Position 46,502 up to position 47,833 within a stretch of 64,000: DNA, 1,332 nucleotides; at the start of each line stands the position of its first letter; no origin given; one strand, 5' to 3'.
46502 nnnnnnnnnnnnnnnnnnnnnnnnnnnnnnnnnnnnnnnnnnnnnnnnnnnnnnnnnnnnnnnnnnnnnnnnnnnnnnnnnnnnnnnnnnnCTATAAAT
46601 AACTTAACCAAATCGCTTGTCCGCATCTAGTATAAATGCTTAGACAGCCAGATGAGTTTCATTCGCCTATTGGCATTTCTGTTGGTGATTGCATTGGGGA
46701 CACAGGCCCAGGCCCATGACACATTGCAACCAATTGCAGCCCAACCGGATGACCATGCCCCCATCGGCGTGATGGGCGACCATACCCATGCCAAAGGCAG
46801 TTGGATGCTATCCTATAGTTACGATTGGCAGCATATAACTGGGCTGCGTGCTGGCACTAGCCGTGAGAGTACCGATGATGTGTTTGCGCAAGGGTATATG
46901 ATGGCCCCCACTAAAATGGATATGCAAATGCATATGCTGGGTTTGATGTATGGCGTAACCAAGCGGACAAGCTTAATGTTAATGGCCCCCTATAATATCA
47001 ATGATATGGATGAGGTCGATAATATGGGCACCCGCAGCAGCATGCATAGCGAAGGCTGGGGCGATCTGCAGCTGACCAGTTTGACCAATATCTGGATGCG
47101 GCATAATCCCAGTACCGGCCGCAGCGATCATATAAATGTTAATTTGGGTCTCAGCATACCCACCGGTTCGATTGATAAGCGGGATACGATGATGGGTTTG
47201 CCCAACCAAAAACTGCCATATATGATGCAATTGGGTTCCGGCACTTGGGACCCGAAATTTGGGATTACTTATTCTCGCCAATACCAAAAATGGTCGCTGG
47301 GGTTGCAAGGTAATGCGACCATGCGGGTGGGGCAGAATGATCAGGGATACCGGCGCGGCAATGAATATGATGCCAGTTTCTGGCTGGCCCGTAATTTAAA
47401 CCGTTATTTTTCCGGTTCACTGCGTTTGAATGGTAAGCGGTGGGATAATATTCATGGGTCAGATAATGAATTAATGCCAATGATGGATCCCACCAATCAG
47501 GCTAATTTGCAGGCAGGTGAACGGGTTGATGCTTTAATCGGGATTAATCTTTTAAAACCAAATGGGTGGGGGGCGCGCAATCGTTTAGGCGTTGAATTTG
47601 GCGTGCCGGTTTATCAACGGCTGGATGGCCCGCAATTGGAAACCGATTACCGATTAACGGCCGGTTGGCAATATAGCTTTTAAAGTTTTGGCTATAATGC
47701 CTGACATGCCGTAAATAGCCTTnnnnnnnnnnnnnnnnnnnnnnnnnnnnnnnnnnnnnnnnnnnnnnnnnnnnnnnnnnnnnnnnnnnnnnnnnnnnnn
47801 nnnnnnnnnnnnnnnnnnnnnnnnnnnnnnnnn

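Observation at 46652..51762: Met/His-rich outer-membrane barrel plus 633 aa unknown protein immediately upstream of an OmpR/PmrB-type two-component system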

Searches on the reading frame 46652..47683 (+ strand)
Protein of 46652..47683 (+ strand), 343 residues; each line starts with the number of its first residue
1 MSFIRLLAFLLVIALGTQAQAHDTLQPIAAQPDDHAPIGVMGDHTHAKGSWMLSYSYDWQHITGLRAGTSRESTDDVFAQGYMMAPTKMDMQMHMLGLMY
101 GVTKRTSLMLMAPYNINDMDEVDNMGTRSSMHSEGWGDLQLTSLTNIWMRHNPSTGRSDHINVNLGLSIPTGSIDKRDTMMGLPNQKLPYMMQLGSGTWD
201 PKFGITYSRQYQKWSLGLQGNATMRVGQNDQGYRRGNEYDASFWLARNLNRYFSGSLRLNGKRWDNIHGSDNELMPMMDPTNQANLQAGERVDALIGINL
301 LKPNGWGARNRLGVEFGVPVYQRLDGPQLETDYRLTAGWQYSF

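Call 3: search_protein_families(library=pfam, proteins=[window:46652-47683:+], max_evalue=0.01)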
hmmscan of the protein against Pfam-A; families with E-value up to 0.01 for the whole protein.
window:46652-47683:+ (343 aa): 2 families
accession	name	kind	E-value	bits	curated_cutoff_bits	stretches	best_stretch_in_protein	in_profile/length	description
PF13557.12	Phenol_MetA_deg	-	3.8e-10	40.7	22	1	125-253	60-173/242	Putative MetA-pathway of phenol degradation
PF13505.12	OMP_b-brl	-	0.0015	19.2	28.7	1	8-137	2-131/175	Outer membrane protein beta-barrel domain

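Call 4: search_protein_families(library=ncbifam, proteins=[window:46652-47683:+], max_evalue=0.01)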
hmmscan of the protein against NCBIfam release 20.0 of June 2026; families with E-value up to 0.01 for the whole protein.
window:46652-47683:+ (343 aa): 0 families

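Call 12: find_homologous_proteins(query=window:46652-47680:+, max_evalue=0.001)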
Query window:46652-47680:+ (343 aa): 3342 proteins with E <= 0.001 among 4529 candidates; the best 120 are listed.
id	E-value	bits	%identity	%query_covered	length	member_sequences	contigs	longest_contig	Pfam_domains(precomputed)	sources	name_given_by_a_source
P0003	1.3e-234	796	100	100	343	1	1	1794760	PF13557.13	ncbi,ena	-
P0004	2.4e-103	364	51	98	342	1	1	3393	-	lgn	-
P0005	5.3e-102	360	52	99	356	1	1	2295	-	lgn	-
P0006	5.2e-101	356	50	100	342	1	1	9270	PF13557.13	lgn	-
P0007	1.6e-100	355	51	99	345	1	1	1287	PF13557.13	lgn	-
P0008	2.2e-99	351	50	98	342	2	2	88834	PF13557.13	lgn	-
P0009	2.4e-99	351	50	100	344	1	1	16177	PF13557.13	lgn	-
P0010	2.4e-99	351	49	99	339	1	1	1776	-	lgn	-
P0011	1.0e-98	349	49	99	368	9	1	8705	PF13557.13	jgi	-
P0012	3.0e-98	347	49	99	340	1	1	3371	PF13557.13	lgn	-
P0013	3.2e-98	347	49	99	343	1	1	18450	PF13557.13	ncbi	ncbi:MAG: transporter [Pseudomonadota bacterium]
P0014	5.8e-98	346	49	99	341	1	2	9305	PF13557.13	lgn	-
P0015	6.3e-98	346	49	99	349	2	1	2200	PF13557.13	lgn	-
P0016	8.6e-98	346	49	100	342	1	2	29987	PF13557.13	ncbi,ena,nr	ncbi:MAG: transporter [Alphaproteobacteria bacterium]|nr:transporter [Alphaproteobacteria bacterium]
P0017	1.2e-97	345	49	99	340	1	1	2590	PF13557.13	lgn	-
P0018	3.8e-97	344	49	97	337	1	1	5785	PF13557.13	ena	-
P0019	8.5e-97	343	51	100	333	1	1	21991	PF13557.13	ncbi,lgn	-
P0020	1.0e-96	342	50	99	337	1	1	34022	PF13557.13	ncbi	-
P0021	2.4e-96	341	51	92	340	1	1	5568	PF13557.13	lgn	-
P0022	2.9e-96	341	50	100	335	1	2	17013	PF13557.13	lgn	-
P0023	4.7e-96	340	51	99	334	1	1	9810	PF13557.13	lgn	-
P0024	2.2e-95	338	51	91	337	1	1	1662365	PF13557.13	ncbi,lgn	-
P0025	2.9e-95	337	52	91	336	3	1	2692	PF13557.13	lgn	-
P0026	2.9e-95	337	50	100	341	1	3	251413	PF13557.13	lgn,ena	-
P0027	3.2e-95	337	47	98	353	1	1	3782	PF13557.13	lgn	-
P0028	5.3e-95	337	48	99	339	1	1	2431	PF13557.13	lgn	-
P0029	5.4e-95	337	48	98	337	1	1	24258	PF13557.13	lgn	-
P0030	6.8e-95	336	49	99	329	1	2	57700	PF13557.13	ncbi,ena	-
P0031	9.2e-95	336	51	91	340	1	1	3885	PF13557.13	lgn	-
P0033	3.3e-94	334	48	100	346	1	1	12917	PF13557.13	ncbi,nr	ncbi:MAG: transporter [Rickettsiales bacterium]|nr:transporter [Rickettsiales bacterium]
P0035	1.2e-93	332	50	97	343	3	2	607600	PF13557.13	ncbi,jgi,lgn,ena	jgi:hypothetical protein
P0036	1.3e-93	332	50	92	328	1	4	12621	PF13557.13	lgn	-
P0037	1.3e-93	332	48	100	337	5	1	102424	PF13557.13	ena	-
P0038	2.2e-93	331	48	99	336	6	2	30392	PF13557.13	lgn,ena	-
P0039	2.6e-93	331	49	98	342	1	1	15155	PF13557.13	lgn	-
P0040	6.1e-93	330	48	97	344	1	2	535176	PF13557.13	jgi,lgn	-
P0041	5.9e-92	327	49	99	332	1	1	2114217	PF13557.13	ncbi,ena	-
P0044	4.1e-91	324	51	93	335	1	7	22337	PF13557.13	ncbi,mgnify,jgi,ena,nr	ncbi:MAG: hypothetical protein CMM94_00690 [Rickettsiales bacterium]|mgnify:CR=1 FL=1|nr:hypothetica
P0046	5.7e-91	323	47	100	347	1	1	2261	PF13557.13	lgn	-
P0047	1.7e-90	322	45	99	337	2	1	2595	PF13557.13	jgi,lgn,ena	-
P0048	3.4e-90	321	48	99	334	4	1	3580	PF13557.13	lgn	-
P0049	5.2e-90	320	51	91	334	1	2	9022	PF13557.13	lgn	-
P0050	9.3e-90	319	46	99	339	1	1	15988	PF13557.13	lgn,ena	-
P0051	9.7e-90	319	46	99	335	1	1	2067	PF13557.13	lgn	-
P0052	1.3e-89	319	46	99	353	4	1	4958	PF13557.13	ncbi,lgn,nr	ncbi:MAG: transporter [Candidatus Dadabacteria bacterium]|nr:transporter [Candidatus Dadabacteria ba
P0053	1.5e-89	319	50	90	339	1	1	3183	PF13557.13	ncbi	-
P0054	2.6e-89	318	46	100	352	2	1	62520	PF13557.13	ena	-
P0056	7.7e-89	316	49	98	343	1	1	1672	PF13557.13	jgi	jgi:hypothetical protein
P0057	1.0e-88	316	48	98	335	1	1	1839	PF13557.13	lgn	-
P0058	2.6e-88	315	47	92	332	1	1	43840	PF13557.13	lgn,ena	-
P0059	3.1e-88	314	49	90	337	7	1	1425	PF13557.13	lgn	-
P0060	4.9e-88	314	46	97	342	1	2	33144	PF13557.13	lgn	-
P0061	7.1e-88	313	49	98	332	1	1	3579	PF13557.13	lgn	-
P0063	1.2e-87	312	49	98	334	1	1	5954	PF13557.13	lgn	-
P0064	1.5e-87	312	48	95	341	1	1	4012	PF13557.13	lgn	-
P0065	3.1e-87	311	45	100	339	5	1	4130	PF13557.13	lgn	-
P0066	3.7e-87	311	49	95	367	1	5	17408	PF13557.13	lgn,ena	-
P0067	4.3e-87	311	47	94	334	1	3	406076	PF13557.13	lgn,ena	-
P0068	1.3e-86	309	46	97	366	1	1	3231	PF13557.13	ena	-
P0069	1.5e-86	309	48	100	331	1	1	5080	PF13557.13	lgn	-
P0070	1.8e-86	309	46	99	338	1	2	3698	PF13557.13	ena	-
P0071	1.9e-86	309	47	99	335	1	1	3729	PF13557.13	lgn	-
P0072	1.9e-86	308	48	90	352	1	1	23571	PF13557.13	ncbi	-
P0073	2.3e-86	308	47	99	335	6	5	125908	PF13557.13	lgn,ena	-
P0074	6.6e-86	307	48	99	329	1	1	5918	PF13557.13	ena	-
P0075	9.1e-86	306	46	98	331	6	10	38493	PF13557.13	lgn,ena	-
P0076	1.1e-85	306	47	98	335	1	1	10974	PF13557.13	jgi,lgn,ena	-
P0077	1.1e-85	306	47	92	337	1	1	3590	PF13557.13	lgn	-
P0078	1.6e-85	305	48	97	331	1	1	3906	PF13557.13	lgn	-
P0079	1.7e-85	305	46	92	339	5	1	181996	PF13557.13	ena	-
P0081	2.8e-85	305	46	97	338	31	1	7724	PF13557.13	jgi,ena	-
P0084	5.4e-85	304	50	90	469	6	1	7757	PF05573.19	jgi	jgi:nitrous oxide reductase accessory protein NosL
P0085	6.6e-85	303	46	100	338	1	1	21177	PF13557.13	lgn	-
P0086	6.6e-85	303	48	99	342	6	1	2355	PF13557.13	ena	-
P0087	6.9e-85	303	46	97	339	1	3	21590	PF13557.13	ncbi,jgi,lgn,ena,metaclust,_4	metaclust:\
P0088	6.9e-85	303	48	90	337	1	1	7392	PF13557.13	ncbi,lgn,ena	-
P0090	1.4e-84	302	47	99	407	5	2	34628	PF02547.21,PF13557.13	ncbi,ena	-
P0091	1.9e-84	302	47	97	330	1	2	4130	PF13557.13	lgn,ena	-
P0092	2.6e-84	301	49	91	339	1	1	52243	PF13557.13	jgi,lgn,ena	-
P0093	3.1e-84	301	46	94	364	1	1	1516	PF13557.13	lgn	-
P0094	3.5e-84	301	49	92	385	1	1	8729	PF13557.13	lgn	-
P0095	6.0e-84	300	47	90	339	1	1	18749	PF13557.13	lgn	-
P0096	6.4e-84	300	45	97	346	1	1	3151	PF13557.13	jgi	-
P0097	7.9e-84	300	45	100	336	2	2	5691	PF13557.13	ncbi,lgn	-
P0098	1.3e-83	299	45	99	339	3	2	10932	PF13557.13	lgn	-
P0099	1.4e-83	299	43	99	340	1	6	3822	PF13557.13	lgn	-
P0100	1.9e-83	299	46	91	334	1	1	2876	PF13557.13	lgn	-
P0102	2.6e-83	298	48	92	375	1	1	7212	PF13557.13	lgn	-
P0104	2.8e-83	298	44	98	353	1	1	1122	PF13557.13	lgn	-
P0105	3.5e-83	298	49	91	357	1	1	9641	PF13557.13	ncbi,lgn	-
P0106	4.8e-83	297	47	91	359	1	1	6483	PF13557.13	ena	-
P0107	6.2e-83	297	46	97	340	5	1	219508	PF13557.13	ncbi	-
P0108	6.7e-83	297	45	99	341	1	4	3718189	PF13557.13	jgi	jgi:hypothetical protein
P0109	8.0e-83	297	49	90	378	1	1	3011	PF13557.13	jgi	-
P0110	8.7e-83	296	46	99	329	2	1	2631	PF13557.13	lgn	-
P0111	1.0e-82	296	47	90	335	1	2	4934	PF13557.13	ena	-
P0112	1.2e-82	296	46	97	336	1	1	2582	PF13557.13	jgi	jgi:hypothetical protein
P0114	1.4e-82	296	48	90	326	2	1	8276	PF13557.13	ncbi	-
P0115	1.5e-82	296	46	99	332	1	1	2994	PF13557.13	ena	-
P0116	1.6e-82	296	44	100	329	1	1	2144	PF13557.13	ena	-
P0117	2.0e-82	295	46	98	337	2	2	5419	PF13557.13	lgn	-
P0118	2.1e-82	295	46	98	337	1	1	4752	PF13557.13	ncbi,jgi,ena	-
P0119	2.2e-82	295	46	98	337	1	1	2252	PF13557.13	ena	-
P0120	2.3e-82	295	45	97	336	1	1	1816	PF13557.13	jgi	jgi:hypothetical protein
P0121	2.3e-82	295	45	99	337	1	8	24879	PF13557.13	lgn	-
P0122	2.5e-82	295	47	98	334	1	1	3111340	PF13557.13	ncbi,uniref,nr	ncbi:transporter [Sulfuriflexus mobilis]|uniref:transporter n=1 Tax=Sulfuriflexus mobilis TaxID=1811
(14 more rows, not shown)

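Call 22: find_related_loci(query=A1, collection=genome_contigs, flank=7000)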
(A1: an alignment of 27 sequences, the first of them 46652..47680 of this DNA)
Query A1 (343 aa) in genome_contigs; peptide patterns used: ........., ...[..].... (x = any residue, [..] = any of these).
600 stretches matched a pattern (row limit reached: there are more); 589 encode a relative of the query (tblastn E <= 1e-3); the best 80 are kept; 80 distinct loci.
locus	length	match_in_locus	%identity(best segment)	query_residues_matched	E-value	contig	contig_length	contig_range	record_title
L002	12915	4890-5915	49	3-343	2e-101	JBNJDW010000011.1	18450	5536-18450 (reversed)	MAG: Pseudomonadota bacterium isolate Y23_30dBSe4.bin.180 NODE_2445_length_18450_cov_3.959130, whole genome shotgun sequ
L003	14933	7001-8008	47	10-343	7e-95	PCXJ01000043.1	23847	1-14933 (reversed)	MAG: Alphaproteobacteria bacterium CG11_big_fil_rev_8_21_14_0_20_44_7 CG11_8_21_14_0.20_scaffold_2508_c, whole genome sh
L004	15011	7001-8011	47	4-343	2e-92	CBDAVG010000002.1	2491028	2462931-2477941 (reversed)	MAG: uncultured candidatus Porisulfidus sp. isolate b077468b-a020-405f-b790-8ad8e597f481 genome assembly, contig: contig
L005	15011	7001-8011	46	12-343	3e-91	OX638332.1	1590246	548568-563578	MAG: Candidatus Dadabacteria bacterium isolate 28c7ac20-cd97-4a81-9be0-f5b43b5a8d2b genome assembly, chromosome: 1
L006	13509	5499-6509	45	2-343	2e-91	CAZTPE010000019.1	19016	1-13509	MAG TPA_asm: uncultured Ectothiorhodospiraceae bacterium isolate SRP128015_co1_67 genome assembly, contig: NODE_3960_len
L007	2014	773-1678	48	35-343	8e-95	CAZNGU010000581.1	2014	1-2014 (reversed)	MAG TPA_asm: uncultured Methylomarinum sp. isolate SRP128015_co1_182 genome assembly, contig: NODE_121471_length_2014_co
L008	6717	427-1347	46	30-343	2e-88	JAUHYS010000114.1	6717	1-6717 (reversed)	MAG: bacterium isolate 3_bin.80 NODE_13687_length_6717_cov_0.820941, whole genome shotgun sequence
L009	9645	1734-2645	49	35-343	1e-87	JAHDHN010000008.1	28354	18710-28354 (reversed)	MAG: Rickettsiales bacterium isolate MAG-70 RZ_4664, whole genome shotgun sequence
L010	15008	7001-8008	50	3-343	5e-101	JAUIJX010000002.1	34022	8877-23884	MAG: Alphaproteobacteria bacterium isolate Co_bin.335 NODE_7867_length_34022_cov_0.875527, whole genome shotgun sequence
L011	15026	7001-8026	45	6-343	6e-87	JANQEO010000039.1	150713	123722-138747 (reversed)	MAG: Candidatus Binatia bacterium isolate PL23a_bin.3 k99_3426986, whole genome shotgun sequence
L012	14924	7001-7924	47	29-343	2e-86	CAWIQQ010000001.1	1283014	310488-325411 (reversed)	MAG: uncultured cyanobacterium isolate MFD03250.bin.1.114 genome assembly, contig: contig_1285, whole genome shotgun seq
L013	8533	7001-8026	44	2-343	6e-86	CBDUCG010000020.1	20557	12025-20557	MAG TPA_asm: uncultured bacterium isolate ERR2431957_concoct_61 genome assembly, contig: ERZ23878503.501, whole genome s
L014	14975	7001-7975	45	31-343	5e-85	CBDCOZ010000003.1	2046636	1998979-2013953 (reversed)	MAG: Candidatus Oxydemutatoraceae bacterium isolate 466f60cb-6b0a-4a09-b829-3ad856362bb4 genome assembly, contig: contig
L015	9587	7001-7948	46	21-343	6e-84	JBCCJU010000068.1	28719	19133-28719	MAG: Cyanobacteria bacterium P01_C01_bin.120 k141_1252049_length_28719_cov_62.7192, whole genome shotgun sequence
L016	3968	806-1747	48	29-343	3e-84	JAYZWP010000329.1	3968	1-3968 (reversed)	MAG: Pseudomonadota bacterium isolate XB_MAG567 DB_MAG567_0329, whole genome shotgun sequence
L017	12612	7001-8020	42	4-343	4e-83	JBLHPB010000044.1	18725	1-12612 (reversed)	MAG: Zhongshania sp. isolate 3300055726_107 Ga0535650_0004173, whole genome shotgun sequence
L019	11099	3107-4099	44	8-343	1e-81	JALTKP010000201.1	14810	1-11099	MAG: Gammaproteobacteria bacterium isolate S139_maxbin2_scaf2bin.214_VB S139_NODE_3662_length_14810_cov_7.840291, whole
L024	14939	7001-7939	45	30-343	3e-79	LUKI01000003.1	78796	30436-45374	MAG: Gammaproteobacteria bacterium F7 F7contig015, whole genome shotgun sequence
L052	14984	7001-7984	41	6-343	1e-73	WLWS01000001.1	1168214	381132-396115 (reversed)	MAG: Gammaproteobacteria bacterium isolate MH-Pat-SR_autometa_4-1 NODE_7_length_1168214_cov_10.921317, whole genome shot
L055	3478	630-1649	41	3-343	1e-72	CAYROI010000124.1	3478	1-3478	MAG TPA_asm: uncultured Methylococcaceae bacterium isolate SRP216583_co2_186 genome assembly, contig: NODE_25815_length_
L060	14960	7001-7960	39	5-343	3e-71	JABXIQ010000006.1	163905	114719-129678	MAG: Kangiellaceae bacterium isolate HF-Din12 c_000000021616, whole genome shotgun sequence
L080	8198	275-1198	42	33-343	7e-68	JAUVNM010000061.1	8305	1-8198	MAG: Gammaproteobacteria bacterium isolate CSMAG_610 CSMAG_610_k141_1728791_length_8305_cov_7.0000, whole genome shotgun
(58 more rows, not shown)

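Call 35: search_protein_families(library=pfam, alignment_id=A3, max_evalue=0.01)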
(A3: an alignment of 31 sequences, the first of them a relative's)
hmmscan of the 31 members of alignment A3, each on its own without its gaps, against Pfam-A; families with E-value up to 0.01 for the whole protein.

A. member 1, L042:6488-6838:+ (117 aa): 1 family
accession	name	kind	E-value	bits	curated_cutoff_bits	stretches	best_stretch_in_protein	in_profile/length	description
PF11162.13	DUF2946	-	0.0034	18.6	23.7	1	15-114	11-117/117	Protein of unknown function (DUF2946)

B. families by the number of members that match (of 31 scanned): 26 families (the first 25 are shown)
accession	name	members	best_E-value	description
PF11162.13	DUF2946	6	7.3e-06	Protein of unknown function (DUF2946)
PF07732.21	Cu-oxidase_3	2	1.5e-38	Multicopper oxidase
PF07731.20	Cu-oxidase_2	2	1.3e-27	Multicopper oxidase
PF00394.28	Cu-oxidase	2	7.4e-10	Multicopper oxidase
PF00463.27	ICL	1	3.7e-120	Isocitrate lyase family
PF19581.5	Glyoxalase_7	1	6.2e-45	Glyoxalase superfamily protein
PF03150.19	CCP_MauG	1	7.2e-36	Di-haem cytochrome c peroxidase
PF06144.19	DNA_pol3_delta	1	7.9e-24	DNA polymerase III, delta subunit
PF01361.26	Tautomerase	1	1.1e-18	Tautomerase enzyme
PF00149.33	Metallophos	1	3.5e-17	Calcineurin-like phosphoesterase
PF02798.26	GST_N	1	3.3e-15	Glutathione S-transferase, N-terminal domain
PF06953.17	ArsD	1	1.5e-13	Arsenical resistance operon protein ArsD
PF21694.2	DNA_pol3_delta_C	1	8.8e-13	DNA polymerase III delta subunit, C-terminal domain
PF13714.12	PEP_mutase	1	4.7e-11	Phosphoenolpyruvate phosphomutase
PF13409.12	GST_N_2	1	1.4e-10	Glutathione S-transferase, N-terminal domain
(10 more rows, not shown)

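Call 36: search_protein_families(library=pfam, alignment_id=A4, max_evalue=0.001)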
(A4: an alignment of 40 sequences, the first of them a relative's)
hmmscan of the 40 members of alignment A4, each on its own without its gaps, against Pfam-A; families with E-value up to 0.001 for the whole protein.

A. member 1, L002:6017-6448:+ (144 aa): 1 family
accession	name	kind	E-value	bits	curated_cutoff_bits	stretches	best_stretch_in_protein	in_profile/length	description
PF10025.14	DUF2267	-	3.4e-32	111.7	29.8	1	15-137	2-122/122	Uncharacterized conserved protein (DUF2267)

B. families by the number of members that match (of 40 scanned): 75 families (the first 25 are shown)
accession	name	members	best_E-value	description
PF13620.12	CarboxypepD_reg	3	2.5e-08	Carboxypeptidase regulatory-like domain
PF13689.11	DUF4154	2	2.6e-46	YfiR/HmsC-like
PF00571.33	CBS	2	5.9e-22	CBS domain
PF14686.12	fn3_3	2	2.7e-07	Polysaccharide lyase family 4, domain II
PF07589.16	PEP-CTERM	2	4.1e-07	PEP-CTERM motif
PF13715.12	CarbopepD_reg_2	2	1.6e-05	CarboxypepD_reg-like domain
PF13597.11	NRDD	1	1.3e-187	Anaerobic ribonucleoside-triphosphate reductase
PF05787.19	PhoX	1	4.7e-143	Alkaline phosphatase PhoX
PF00202.27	Aminotran_3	1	5e-132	Aminotransferase class-III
PF19289.4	PmbA_TldD_3rd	1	2.2e-73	PmbA/TldA metallopeptidase C-terminal domain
PF02355.23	SecD_SecF_C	1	4.7e-70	Protein export membrane protein SecD/SecF, C-terminal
PF01170.24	UPF0020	1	1.6e-52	RMKL-like, methyltransferase domain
PF00069.31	Pkinase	1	6.7e-52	Protein kinase domain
PF00005.33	ABC_tran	1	5.1e-44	ABC transporter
PF02082.26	Rrf2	1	1.3e-35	Iron-dependent Transcriptional regulator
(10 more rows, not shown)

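Call 47: search_solved_structures(query=A1, max_evalue=1)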
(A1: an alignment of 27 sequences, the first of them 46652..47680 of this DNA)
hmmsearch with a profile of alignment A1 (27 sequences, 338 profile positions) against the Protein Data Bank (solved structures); distinct sequences matched with E-value up to 1: 0.
